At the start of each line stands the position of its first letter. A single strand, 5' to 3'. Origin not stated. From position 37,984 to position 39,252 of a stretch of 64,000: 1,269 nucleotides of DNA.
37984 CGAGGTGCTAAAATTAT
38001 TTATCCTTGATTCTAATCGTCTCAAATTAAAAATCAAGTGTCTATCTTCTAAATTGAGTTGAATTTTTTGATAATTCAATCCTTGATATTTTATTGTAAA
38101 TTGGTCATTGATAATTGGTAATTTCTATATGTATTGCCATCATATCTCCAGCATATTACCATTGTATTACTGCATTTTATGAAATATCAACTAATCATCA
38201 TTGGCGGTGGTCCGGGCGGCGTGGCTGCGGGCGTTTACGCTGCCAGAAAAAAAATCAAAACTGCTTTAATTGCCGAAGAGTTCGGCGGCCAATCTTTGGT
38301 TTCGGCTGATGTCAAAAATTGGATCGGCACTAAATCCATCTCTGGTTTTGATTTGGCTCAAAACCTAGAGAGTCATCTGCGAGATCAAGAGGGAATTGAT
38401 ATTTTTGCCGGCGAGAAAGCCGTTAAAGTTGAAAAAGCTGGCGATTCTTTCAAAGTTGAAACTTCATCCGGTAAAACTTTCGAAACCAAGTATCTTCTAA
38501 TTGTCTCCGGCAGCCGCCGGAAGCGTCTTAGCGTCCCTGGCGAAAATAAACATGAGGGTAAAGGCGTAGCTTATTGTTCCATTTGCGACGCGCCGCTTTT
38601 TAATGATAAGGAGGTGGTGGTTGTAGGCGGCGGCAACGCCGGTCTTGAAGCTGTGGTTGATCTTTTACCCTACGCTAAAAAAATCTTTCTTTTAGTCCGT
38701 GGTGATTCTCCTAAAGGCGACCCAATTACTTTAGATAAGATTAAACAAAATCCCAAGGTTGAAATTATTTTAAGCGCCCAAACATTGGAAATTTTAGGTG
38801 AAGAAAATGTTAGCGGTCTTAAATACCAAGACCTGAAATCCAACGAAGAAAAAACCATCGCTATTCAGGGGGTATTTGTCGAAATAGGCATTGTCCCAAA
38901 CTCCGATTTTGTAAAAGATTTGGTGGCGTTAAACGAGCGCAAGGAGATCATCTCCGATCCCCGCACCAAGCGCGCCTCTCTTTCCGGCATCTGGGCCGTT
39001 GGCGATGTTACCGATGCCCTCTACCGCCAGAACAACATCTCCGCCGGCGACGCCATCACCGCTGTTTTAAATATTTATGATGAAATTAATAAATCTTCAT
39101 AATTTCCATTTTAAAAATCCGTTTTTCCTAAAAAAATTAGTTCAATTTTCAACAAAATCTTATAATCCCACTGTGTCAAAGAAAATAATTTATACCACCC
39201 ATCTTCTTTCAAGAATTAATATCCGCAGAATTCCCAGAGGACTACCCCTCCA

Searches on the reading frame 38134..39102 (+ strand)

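Call 54: search_protein_families(library=pfam, proteins=[window:38134-39102:+], max_evalue=0.00001)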
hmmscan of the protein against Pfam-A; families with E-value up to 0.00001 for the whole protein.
window:38134-39102:+ (322 aa): 5 families
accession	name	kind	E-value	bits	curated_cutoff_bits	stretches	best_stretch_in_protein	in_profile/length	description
PF07992.20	Pyr_redox_2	-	1e-39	137.1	26.1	1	18-294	1-278/291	Pyridine nucleotide-disulphide oxidoreductase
PF13738.12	Pyr_redox_3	-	6.8e-23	81.8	30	1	70-290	79-305/305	Pyridine nucleotide-disulphide oxidoreductase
PF00070.33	Pyr_redox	-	3.1e-12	47.3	22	1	161-231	2-79/82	Pyridine nucleotide-disulphide oxidoreductase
PF12831.13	FAD_oxidored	-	9.7e-08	32.1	27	1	20-88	2-74/416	FAD dependent oxidoreductase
PF03486.20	HI0933_like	-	7.8e-06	25.9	50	0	19-47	2-30/244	HI0933-like protein Rossmann domain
